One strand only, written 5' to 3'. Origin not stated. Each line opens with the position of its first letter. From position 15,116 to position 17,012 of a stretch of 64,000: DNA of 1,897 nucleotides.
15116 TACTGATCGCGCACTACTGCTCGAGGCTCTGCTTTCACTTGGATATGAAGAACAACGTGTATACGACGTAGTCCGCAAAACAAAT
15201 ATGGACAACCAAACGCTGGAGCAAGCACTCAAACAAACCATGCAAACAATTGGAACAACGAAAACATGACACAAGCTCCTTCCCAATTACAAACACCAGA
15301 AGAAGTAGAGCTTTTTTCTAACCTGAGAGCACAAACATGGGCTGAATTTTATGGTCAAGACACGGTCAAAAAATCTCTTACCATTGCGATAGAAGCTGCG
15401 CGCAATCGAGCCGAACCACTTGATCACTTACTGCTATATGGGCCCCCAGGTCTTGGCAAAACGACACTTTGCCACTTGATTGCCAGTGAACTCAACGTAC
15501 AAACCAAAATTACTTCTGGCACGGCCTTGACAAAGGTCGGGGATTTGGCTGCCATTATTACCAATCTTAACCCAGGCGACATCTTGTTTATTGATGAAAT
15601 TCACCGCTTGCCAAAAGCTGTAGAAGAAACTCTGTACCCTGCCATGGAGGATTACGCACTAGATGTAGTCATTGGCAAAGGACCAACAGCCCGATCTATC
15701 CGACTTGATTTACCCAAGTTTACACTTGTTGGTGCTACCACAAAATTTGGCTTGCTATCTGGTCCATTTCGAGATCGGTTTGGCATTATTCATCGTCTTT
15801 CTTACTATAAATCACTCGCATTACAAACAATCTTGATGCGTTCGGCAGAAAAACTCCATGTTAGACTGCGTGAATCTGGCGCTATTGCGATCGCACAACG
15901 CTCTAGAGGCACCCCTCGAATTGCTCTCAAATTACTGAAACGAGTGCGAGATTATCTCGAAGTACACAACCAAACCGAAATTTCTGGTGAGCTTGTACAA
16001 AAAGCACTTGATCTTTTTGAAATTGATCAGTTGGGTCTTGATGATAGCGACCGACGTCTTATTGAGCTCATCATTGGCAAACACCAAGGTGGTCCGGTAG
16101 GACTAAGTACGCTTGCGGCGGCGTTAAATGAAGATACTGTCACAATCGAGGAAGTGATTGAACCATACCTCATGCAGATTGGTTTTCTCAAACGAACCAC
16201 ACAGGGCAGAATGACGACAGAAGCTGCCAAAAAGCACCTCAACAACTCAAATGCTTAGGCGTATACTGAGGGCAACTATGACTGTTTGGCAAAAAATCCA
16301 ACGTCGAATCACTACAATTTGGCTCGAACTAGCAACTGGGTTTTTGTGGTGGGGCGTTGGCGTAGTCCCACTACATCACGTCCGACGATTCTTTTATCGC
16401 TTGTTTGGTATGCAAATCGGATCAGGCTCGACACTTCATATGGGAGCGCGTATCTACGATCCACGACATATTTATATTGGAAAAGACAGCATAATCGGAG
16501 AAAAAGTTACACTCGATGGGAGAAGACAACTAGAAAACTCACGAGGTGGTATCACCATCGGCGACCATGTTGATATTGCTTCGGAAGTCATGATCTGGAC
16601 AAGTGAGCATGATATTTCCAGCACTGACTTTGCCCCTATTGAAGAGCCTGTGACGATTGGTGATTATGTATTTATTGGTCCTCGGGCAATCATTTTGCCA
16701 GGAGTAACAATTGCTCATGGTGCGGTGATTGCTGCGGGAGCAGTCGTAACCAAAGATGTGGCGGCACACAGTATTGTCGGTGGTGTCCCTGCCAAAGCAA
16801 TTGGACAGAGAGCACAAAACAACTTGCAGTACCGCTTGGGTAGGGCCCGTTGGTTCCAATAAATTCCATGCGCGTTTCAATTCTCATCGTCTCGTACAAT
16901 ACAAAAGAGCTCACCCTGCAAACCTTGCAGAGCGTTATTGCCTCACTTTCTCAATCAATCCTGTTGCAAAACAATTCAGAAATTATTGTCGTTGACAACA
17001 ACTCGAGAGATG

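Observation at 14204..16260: ruvCAB Holliday-junction resolvasome embedded and translationally coupled inside the glycosylation island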

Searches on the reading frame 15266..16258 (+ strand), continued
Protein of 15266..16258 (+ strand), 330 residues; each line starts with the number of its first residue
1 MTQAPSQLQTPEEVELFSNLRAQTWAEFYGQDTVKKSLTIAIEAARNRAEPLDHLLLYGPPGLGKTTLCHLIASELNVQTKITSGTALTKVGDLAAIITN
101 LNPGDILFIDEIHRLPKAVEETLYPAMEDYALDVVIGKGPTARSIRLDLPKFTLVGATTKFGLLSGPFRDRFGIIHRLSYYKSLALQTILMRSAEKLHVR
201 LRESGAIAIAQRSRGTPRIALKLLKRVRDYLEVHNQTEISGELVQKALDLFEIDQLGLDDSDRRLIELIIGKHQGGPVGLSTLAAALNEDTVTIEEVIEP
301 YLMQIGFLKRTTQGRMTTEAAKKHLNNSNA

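Call 58: search_protein_families(library=ncbifam, proteins=[window:15266-16258:+], max_evalue=0.00001)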
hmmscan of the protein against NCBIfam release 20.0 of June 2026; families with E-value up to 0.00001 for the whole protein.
window:15266-16258:+ (330 aa): 18 families
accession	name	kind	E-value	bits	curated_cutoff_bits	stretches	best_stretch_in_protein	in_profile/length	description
NF000868.0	PRK00080.1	equivalog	4.6e-141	469.5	282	1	15-328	14-327/330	Holliday junction branch migration DNA helicase RuvB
TIGR00635.1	ruvB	equivalog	8.5e-131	435.5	299.05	1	24-326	2-304/305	Holliday junction branch migration DNA helicase RuvB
NF009882.0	PRK13341.1-3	equivalog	1.9e-12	46.1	1197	1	15-135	19-143/734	AAA family ATPase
NF009881.0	PRK13341.1-2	equivalog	9.6e-12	43.6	651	1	13-136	15-141/736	AAA family ATPase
NF009883.0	PRK13341.1-4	equivalog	1.6e-10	39.5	668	1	15-133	20-142/729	AAA family ATPase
TIGR02397.1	dnaX_nterm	equivalog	4.4e-09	36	250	1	19-83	7-67/355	DNA polymerase III subunit gamma/tau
TIGR02639.1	ClpA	equivalog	4.7e-08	31.7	993.15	1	1-79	432-514/734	ATP-dependent Clp protease ATP-binding subunit ClpA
TIGR02903.1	spore_lon_C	equivalog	7.8e-08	31.3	678.8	0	18-75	146-198/615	Lon family ATP-dependent protease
NF003229.0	PRK04195.1-5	equivalog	2.2e-07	30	280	1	13-79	4-71/413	replication factor C large subunit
NF011512.0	PRK14950.1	equivalog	4.3e-07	29.5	593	0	16-83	6-69/585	DNA polymerase III subunits gamma and tau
NF003226.0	PRK04195.1-1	equivalog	6.3e-07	28.7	588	1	15-90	3-78/405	replication factor C large subunit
NF011523.0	PRK14962.1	equivalog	1.5e-06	27.2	576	0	16-81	4-65/474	DNA polymerase III subunits gamma and tau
TIGR02928.1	TIGR02928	subfamily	2e-06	26.9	181.3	0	206-256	226-280/366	orc1/cdc6 family replication initiation protein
NF009880.0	PRK13341.1-1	equivalog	3e-06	25.9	891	1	16-229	8-205/599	AAA family ATPase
NF003230.0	PRK04195.1-6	equivalog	3.8e-06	25.8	441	1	20-77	8-64/494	replication factor C large subunit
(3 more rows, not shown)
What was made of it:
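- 15266..16258 (+): ruvB (330 aa), ATGA overlap with the ruvA stop. NF000868 469.5 versus cut-off 282 (call 58).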

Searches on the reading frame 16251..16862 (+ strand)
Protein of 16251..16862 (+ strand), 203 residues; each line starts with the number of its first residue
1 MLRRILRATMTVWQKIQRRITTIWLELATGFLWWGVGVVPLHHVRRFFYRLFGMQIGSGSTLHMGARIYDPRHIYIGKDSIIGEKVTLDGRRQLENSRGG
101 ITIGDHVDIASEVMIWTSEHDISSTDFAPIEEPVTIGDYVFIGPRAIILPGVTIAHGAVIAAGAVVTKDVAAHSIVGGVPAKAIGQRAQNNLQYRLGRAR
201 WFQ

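Call 5: search_protein_families(library=pfam, proteins=[window:16251-16862:+])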
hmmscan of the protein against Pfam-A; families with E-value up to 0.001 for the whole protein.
window:16251-16862:+ (203 aa): 3 families
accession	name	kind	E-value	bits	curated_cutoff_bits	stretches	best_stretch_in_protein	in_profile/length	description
PF00132.30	Hexapep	-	5e-16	58.1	27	1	134-168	2-36/36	Bacterial transferase hexapeptide (six repeats)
PF14602.12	Hexapep_2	-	1.9e-10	40.7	27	1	133-168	1-34/34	Hexapeptide repeat of succinyl-transferase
PF25084.1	LbH_EIF2B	-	6.9e-05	23.2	54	1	72-170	14-103/105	EIF2B subunit epsilon LbH domain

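Call 23: find_related_loci(query=A2, collection=metagenome_contigs, flank=10000)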
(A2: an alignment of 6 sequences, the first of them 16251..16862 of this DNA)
Query A2 (203 aa) in metagenome_contigs; peptide patterns used: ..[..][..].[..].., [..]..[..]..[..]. (x = any residue, [..] = any of these).
447 stretches matched a pattern; 126 encode a relative of the query (tblastn E <= 1e-3); the best 80 are kept; 80 distinct loci.
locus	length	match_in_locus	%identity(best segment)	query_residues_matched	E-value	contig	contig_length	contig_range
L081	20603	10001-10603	82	3-203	2e-106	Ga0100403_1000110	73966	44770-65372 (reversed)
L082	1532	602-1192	80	6-203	2e-111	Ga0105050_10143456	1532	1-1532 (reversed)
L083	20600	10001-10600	80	3-203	2e-96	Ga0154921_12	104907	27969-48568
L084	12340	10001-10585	71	9-203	1e-93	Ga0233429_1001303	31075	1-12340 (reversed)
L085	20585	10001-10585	72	9-203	4e-93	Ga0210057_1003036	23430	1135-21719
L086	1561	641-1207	72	15-203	5e-99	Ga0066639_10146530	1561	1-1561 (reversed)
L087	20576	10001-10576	72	11-203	7e-92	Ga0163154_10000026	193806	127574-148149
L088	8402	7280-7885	68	1-203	8e-92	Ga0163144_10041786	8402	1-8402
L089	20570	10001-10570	72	14-203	3e-91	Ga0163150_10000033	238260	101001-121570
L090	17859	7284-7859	72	12-203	4e-91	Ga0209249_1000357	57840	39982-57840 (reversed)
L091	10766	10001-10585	77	9-203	6e-91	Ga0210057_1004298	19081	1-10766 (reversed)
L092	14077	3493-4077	78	8-203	4e-91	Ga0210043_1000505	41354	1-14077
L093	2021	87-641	71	19-203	8e-95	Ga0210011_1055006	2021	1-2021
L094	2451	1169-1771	68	3-203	3e-93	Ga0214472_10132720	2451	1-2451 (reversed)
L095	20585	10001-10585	69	9-203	9e-90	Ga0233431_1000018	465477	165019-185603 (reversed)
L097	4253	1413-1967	71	19-203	4e-90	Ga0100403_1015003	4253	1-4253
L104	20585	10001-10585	75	9-203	3e-88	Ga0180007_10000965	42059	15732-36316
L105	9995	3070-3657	68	8-203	8e-88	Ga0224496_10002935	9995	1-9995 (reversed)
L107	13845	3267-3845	74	11-203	2e-87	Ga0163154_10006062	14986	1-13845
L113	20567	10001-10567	71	14-203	4e-86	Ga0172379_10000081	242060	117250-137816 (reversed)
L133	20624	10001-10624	61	4-203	7e-84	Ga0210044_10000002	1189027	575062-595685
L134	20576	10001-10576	65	12-203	2e-83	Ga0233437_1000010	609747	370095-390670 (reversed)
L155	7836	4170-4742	68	13-203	3e-79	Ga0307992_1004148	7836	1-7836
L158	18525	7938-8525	62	14-203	4e-79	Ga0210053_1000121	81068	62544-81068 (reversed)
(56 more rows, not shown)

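Call 28: search_protein_families(library=pfam, proteins=[L105:1462-2016:-, L084:8329-8841:-, L104:7954-8415:-, L155:1581-2417:+, L155:2433-3041:-, L113:8881-9897:+, L133:8837-9949:+, L134:7020-9056:+, L134:9083-9904:+, L158:7004-7813:+], max_evalue=0.001)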
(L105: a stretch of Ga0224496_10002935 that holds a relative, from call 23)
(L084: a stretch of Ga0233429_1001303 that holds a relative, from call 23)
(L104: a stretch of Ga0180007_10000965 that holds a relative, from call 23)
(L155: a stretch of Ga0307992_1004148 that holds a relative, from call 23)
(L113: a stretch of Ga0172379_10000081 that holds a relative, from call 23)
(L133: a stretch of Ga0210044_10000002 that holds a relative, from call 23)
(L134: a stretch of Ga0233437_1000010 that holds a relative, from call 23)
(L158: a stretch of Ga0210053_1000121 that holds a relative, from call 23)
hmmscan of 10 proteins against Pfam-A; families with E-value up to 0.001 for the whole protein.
L105:1462-2016:- (184 aa): 3 families
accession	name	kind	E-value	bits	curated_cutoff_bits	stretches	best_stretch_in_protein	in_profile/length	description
PF00383.29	dCMP_cyt_deam_1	-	4.1e-25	88.1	25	1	29-142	2-101/102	Cytidine and deoxycytidylate deaminase zinc-binding region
PF14437.12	MafB19-deam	-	4.7e-13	49.7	27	1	29-144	2-102/142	MafB19-like deaminase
PF18774.7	APOBEC4_like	-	0.00091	19.6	26.7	0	88-166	25-113/131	APOBEC4-like -AID/APOBEC-deaminase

L084:8329-8841:- (170 aa): 0 families

L104:7954-8415:- (153 aa): 0 families

L155:1581-2417:+ (278 aa): 1 family
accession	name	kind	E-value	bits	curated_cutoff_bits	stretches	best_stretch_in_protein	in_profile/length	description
PF02498.22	Bro-N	-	2e-09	38.4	25.6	1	14-108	1-91/96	BRO family, N-terminal domain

L155:2433-3041:- (202 aa): 0 families

L113:8881-9897:+ (338 aa): 3 families
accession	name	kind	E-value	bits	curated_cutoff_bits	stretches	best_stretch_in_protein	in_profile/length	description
PF13683.12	rve_3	-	4.1e-16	58.9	26.5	1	260-327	2-67/67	Integrase core domain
PF00665.32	rve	-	5.9e-10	39.8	32.6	1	178-271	4-102/102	Integrase core domain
PF13333.12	rve_2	-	0.00076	20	22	0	286-333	9-54/56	Integrase core domain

L133:8837-9949:+ (370 aa): 2 families
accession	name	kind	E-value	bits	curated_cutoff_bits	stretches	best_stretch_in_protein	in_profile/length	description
PF04324.20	Fer2_BFD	-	4.9e-05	24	26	0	199-218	14-32/50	BFD-like [2Fe-2S] binding domain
PF03460.22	NIR_SIR_ferr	-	0.00027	21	24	0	169-186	18-35/69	Nitrite/Sulfite reductase ferredoxin-like half domain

L134:7020-9056:+ (678 aa): 0 families

L134:9083-9904:+ (273 aa): 2 families
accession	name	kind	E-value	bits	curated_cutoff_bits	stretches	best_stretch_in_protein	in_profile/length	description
PF04055.27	Radical_SAM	-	4.2e-10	40.5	29.5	1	33-179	3-157/166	Radical SAM superfamily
PF13353.11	Fer4_12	-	4.4e-06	27.5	22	1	35-96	13-77/137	4Fe-4S single cluster domain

L158:7004-7813:+ (269 aa): 1 family
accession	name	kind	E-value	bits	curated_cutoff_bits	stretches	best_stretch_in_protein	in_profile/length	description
PF04383.19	KilA-N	-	5.4e-23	81.3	23.8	1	12-143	4-106/107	KilA-N domain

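Call 56: search_protein_families(library=pfam, proteins=[L107:25-1473:+, L107:1501-2259:+, L107:2265-3170:+, L097:835-1332:+], max_evalue=0.01)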
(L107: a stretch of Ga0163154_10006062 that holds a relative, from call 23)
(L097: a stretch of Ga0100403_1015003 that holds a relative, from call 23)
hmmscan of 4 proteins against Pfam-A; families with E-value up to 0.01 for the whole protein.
L107:25-1473:+ (482 aa): 1 family
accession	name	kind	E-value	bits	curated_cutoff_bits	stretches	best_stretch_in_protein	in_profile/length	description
PF13231.12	PMT_2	-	8.1e-07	29.8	26.1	1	47-172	9-132/160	Dolichyl-phosphate-mannose-protein mannosyltransferase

L107:1501-2259:+ (252 aa): 2 families
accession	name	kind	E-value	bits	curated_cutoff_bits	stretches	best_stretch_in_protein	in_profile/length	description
PF00535.33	Glycos_transf_2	-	4.7e-21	75.9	23.3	1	12-173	2-166/168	Glycosyl transferase family 2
PF13641.12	Glyco_tranf_2_3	-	0.0087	16.5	27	0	10-109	3-111/230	Glycosyltransferase like family 2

L107:2265-3170:+ (301 aa): 5 families
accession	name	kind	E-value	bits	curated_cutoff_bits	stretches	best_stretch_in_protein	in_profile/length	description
PF04321.23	RmlD_sub_bind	-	5.8e-43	147.5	27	1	8-300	2-283/287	RmlD substrate binding domain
PF01370.27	Epimerase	-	3e-15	56.7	20.9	1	9-156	1-156/240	NAD dependent epimerase/dehydratase family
PF07993.18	NAD_binding_4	-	1.1e-09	38.2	20.1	1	80-170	103-209/258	Male sterility protein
PF02719.21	Polysacc_synt_2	-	7.3e-05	22.5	20.2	1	42-114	61-130/293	Polysaccharide biosynthesis protein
PF16363.11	GDP_Man_Dehyd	-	0.0016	18.4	27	1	41-153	58-164/332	GDP-mannose 4,6 dehydratase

L097:835-1332:+ (165 aa): 0 families

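Call 58: search_protein_families(library=ncbifam, proteins=[window:16278-16862:+], max_evalue=0.00001)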
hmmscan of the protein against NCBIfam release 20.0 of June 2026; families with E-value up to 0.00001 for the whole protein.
window:16278-16862:+ (194 aa): 34 families (the best 25 are shown)
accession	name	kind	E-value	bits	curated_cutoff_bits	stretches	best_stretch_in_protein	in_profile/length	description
NF007797.0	PRK10502.1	subfamily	2.8e-29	102.1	192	1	14-181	24-182/183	WcaF family extracellular polysaccharide biosynthesis acetyltransferase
TIGR03308.1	phn_thr-fam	hypoth_equivalog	5.5e-21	75.3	201.65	1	123-193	107-177/204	phosphonate metabolim protein, transferase hexapeptide repeat family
NF058585.1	HptprglPActTf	PfamEq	6.2e-21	74.7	300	1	125-182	107-164/172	heptaprenylglyceryl phosphate O-acetyltransferase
NF007499.0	PRK10092.1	equivalog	9.3e-20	71.2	314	1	92-175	94-180/183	maltose O-acetyltransferase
NF038307.1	EPS_acetyl_HpsU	equivalog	2.7e-19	69.4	305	1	27-175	34-175/178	hormogonium polysaccharide biosynthesis acetyltransferase HpsU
TIGR04008.1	WcaF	equivalog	1.3e-18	67.5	326.3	1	15-179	24-179/180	colanic acid biosynthesis acetyltransferase WcaF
NF000311.1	Vat_ABCDEFH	equivalog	2.5e-18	66.4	300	1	110-193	96-179/201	Vat family streptogramin A O-acetyltransferase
NF033468.1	stregram_VatI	exception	5.5e-17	62.2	415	1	114-193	102-181/208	streptogramin A O-acetyltransferase Vat(I)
TIGR03532.1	DapD_Ac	equivalog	2e-16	60.3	231.75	1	120-178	156-214/231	2,3,4,5-tetrahydropyridine-2,6-dicarboxylate N-acetyltransferase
NF000490.1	chloram_CatB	equivalog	5.3e-16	58.6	350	1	125-187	111-173/210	type B chloramphenicol O-acetyltransferase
NF007076.0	PRK09527.1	equivalog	6.1e-16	58.4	347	1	92-185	96-192/203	galactoside O-acetyltransferase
NF007240.0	PRK09677.1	equivalog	3.6e-15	56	243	1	90-180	84-186/192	putative lipopolysaccharide biosynthesis O-acetyl transferase WbbJ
NF000504.1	stregram_VatH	exception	3.8e-15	56.4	475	1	107-193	100-186/216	streptogramin A O-acetyltransferase Vat(H)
TIGR03570.1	NeuD_NnaD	subfamily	1.1e-14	54.5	160.8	1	92-173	118-202/202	NeuD/PglB/VioB family sugar acetyltransferase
NF000101.1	stregram_VatA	exception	1.8e-14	53.9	450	1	110-182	104-176/219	streptogramin A O-acetyltransferase Vat(A)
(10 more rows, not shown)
